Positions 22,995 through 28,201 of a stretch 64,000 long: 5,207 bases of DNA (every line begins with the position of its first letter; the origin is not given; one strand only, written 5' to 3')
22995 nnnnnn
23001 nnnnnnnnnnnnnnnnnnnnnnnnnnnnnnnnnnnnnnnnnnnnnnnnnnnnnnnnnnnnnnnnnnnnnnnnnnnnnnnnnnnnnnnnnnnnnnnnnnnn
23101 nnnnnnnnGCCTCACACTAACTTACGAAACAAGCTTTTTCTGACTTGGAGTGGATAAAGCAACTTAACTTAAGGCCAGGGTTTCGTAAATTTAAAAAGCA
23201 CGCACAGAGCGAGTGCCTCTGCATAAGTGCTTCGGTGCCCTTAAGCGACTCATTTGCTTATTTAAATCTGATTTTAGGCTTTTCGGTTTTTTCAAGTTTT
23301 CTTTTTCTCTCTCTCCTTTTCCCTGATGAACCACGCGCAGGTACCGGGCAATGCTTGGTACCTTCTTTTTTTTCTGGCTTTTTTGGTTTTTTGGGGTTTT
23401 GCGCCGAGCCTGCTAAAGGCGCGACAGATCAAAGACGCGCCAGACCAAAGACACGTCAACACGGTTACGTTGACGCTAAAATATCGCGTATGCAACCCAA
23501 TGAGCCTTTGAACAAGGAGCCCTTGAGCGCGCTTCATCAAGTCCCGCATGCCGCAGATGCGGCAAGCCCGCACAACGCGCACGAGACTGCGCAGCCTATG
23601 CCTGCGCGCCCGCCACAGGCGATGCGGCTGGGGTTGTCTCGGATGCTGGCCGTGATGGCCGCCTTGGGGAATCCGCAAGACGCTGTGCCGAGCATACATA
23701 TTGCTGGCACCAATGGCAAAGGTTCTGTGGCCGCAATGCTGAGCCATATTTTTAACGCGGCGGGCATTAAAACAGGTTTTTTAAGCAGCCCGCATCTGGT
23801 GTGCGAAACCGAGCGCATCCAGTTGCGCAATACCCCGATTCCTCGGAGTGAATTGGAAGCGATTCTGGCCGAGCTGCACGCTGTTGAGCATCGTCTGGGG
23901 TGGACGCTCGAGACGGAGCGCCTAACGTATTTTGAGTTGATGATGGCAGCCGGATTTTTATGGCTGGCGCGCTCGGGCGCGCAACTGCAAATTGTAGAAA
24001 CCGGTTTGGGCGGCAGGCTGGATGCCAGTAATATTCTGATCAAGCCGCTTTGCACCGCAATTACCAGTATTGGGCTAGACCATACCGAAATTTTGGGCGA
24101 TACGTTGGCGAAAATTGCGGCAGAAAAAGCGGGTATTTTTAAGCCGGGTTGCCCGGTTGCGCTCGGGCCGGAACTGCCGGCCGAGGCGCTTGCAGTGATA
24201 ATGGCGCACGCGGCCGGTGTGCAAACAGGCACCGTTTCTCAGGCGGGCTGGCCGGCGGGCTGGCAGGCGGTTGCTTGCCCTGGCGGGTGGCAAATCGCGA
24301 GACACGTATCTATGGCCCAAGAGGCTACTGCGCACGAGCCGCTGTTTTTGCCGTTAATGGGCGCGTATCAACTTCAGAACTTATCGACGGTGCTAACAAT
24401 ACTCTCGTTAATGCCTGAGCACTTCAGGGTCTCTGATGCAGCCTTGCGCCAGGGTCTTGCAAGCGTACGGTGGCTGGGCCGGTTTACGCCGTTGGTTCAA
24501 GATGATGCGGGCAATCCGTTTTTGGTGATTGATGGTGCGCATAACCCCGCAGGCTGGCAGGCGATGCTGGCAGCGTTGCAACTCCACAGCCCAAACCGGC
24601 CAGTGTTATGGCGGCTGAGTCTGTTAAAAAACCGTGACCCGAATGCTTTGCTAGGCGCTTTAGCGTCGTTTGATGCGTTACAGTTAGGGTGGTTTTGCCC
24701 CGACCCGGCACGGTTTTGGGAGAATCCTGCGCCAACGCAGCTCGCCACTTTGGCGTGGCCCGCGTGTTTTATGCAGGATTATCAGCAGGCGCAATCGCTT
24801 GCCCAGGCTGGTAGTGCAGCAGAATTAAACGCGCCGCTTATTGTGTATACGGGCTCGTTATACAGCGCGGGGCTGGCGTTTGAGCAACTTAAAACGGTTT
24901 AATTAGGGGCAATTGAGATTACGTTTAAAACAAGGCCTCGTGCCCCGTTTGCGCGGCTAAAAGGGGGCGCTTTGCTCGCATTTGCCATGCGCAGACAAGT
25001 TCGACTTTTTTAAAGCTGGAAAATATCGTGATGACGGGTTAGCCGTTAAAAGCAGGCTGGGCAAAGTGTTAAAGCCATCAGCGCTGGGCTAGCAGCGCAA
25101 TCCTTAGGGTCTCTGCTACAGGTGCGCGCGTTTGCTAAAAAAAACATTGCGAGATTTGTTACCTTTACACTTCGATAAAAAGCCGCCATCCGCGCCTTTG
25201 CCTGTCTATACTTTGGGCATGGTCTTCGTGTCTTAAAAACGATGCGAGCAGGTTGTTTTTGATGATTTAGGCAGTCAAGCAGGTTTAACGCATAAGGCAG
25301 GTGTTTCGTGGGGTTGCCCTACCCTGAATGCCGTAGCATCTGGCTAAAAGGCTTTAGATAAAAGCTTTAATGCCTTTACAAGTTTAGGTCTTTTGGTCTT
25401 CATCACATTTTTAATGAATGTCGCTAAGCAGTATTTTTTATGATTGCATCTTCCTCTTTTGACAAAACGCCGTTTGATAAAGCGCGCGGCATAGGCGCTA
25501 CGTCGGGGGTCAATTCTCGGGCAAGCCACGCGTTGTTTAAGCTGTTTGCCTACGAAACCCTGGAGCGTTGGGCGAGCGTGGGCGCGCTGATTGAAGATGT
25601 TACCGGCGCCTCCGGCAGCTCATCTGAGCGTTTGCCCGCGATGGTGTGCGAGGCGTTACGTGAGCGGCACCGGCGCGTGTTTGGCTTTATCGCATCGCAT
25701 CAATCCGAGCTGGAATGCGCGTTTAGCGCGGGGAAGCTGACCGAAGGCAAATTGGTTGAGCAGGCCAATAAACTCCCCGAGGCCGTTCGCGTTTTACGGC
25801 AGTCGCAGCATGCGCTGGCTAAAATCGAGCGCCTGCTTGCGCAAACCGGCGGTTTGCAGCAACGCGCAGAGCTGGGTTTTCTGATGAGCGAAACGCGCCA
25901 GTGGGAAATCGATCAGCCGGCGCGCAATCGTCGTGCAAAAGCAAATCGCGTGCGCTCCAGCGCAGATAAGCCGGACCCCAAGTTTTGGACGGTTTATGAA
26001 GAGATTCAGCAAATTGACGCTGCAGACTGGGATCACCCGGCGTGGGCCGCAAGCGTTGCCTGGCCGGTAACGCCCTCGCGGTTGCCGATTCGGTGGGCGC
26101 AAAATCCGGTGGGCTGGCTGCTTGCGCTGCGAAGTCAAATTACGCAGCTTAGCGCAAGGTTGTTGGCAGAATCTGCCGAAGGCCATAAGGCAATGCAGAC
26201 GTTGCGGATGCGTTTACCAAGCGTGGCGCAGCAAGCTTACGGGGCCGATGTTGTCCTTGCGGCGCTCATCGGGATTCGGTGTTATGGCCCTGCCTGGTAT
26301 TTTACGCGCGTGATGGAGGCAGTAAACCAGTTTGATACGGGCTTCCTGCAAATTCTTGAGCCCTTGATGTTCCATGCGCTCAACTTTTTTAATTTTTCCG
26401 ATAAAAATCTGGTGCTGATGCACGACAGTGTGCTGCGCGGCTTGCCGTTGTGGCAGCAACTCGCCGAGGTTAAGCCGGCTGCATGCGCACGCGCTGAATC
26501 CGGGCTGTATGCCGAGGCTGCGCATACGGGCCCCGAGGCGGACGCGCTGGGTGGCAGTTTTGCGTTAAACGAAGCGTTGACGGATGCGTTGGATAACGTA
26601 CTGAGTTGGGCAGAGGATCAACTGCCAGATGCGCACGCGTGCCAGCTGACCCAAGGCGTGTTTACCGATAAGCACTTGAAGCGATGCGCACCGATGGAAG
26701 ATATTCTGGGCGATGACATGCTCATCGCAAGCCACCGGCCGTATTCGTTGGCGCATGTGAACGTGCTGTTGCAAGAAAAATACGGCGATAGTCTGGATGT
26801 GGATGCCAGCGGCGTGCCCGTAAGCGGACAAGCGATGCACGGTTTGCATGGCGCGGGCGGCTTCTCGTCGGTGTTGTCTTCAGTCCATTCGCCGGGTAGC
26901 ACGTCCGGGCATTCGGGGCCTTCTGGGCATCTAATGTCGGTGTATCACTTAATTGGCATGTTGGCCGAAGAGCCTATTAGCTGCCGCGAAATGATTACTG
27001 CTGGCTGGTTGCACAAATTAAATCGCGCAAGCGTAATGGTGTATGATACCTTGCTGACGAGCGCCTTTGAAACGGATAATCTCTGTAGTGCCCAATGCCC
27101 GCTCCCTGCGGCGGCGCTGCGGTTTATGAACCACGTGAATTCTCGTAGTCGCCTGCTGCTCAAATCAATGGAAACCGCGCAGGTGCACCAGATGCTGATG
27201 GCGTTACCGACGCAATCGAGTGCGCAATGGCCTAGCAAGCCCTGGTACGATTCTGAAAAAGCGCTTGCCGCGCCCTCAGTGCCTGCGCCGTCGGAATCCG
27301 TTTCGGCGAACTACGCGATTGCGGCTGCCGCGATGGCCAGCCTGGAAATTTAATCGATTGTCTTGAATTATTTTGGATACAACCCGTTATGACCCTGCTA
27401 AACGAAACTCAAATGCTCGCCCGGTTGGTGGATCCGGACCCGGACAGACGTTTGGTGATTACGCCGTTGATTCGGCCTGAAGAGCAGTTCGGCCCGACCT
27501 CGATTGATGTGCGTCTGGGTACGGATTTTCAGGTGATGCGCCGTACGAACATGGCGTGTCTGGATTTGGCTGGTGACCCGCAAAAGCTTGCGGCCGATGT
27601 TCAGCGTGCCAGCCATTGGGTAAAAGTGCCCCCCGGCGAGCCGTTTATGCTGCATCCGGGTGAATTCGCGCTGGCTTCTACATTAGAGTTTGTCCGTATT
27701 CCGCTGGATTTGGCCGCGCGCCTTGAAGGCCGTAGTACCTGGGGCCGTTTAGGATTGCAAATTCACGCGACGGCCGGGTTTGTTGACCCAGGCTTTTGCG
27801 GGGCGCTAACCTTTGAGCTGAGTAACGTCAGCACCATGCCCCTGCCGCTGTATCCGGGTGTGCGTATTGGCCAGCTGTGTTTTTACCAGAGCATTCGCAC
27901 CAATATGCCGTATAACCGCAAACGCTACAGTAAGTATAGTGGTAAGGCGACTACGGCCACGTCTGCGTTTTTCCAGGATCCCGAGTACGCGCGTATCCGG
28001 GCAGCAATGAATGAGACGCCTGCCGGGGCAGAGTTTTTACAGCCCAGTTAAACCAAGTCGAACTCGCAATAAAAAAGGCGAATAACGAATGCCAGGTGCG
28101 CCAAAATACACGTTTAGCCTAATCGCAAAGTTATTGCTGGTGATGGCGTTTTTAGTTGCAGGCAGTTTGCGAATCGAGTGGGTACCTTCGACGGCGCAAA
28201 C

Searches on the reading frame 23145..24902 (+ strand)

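Call 14: search_protein_families(library=pfam, proteins=[window:23145-24902:+], max_evalue=0.001)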
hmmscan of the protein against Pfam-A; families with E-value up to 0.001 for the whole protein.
window:23145-24902:+ (585 aa): 2 families
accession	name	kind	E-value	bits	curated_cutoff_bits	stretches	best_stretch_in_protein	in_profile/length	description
PF08245.18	Mur_ligase_M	-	1.2e-06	29.1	24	1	186-333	1-111/200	Mur ligase middle domain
PF02875.26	Mur_ligase_C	-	0.00055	21.2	28.4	0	445-500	1-53/127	Mur ligase, glutamate ligase domain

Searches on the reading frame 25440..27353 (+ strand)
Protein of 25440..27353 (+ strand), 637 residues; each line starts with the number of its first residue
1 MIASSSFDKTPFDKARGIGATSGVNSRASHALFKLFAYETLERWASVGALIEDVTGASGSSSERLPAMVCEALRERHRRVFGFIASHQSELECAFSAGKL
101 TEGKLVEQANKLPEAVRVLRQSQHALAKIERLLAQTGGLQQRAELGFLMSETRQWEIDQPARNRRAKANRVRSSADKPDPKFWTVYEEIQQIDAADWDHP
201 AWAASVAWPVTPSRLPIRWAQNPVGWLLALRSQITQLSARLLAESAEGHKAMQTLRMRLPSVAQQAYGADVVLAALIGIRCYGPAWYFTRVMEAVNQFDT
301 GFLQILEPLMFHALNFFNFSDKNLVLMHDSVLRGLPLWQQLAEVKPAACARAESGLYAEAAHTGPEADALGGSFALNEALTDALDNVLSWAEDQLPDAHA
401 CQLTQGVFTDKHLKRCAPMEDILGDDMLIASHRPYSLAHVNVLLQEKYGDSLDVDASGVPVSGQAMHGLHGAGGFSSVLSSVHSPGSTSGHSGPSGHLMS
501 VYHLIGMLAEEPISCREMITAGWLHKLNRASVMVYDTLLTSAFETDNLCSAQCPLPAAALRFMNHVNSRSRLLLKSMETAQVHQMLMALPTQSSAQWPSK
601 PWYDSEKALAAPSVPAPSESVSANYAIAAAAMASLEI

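Call 4: search_protein_families(library=pfam, proteins=[window:25440-27353:+], max_evalue=0.1)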
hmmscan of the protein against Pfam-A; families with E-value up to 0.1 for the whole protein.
window:25440-27353:+ (637 aa): 0 families

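Call 5: search_protein_families(library=ncbifam, proteins=[window:25440-27353:+], max_evalue=0.1)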
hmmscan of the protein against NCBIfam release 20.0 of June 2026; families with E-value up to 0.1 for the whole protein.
window:25440-27353:+ (637 aa): 0 families

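Call 36: search_protein_families(library=phrogs, proteins=[window:25440-27353:+], max_evalue=0.1)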
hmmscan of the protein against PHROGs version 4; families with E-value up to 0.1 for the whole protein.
window:25440-27353:+ (637 aa): 0 families

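Call 60: search_protein_families(library=padloc, proteins=[window:25440-27353:+], max_evalue=0.1)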
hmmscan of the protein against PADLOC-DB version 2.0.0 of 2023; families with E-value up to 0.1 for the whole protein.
window:25440-27353:+ (637 aa): 0 families

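Call 71: search_solved_structures(query=window:25440-27353:+, max_evalue=1)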
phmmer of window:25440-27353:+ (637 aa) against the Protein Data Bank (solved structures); distinct sequences matched with E-value up to 1: 1.
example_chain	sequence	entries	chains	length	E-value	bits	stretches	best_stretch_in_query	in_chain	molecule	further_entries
1ia5_A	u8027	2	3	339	0.98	11.1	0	435-476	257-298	POLYGALACTURONASE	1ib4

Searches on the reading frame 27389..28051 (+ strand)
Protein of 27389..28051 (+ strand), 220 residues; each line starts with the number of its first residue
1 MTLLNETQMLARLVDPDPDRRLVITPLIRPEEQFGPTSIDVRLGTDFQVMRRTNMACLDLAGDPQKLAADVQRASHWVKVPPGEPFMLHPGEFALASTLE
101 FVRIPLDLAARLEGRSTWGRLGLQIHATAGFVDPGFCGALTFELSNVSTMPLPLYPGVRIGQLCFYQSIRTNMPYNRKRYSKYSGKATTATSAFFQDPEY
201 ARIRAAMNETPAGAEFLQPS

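Call 4: search_protein_families(library=pfam, proteins=[window:27389-28051:+], max_evalue=0.1)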
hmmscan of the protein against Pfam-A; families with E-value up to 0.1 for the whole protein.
window:27389-28051:+ (220 aa): 4 families
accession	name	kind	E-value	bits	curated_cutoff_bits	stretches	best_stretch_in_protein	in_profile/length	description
PF22769.1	DCD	-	2e-38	132.3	27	1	20-167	14-152/153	dCTP deaminase-like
PF22569.1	DCD_C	-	3.3e-05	23.8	22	1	74-139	64-129/192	2'-deoxycytidine 5'-triphosphate deaminase (DCD), C-terminal domain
PF00692.24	dUTPase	-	0.00035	20.8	22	1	86-170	24-106/129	dUTPase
PF06559.16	DCD_N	-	0.0018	18.6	21.4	1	31-167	27-162/164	2'-deoxycytidine 5'-triphosphate deaminase (DCD) N-terminal domain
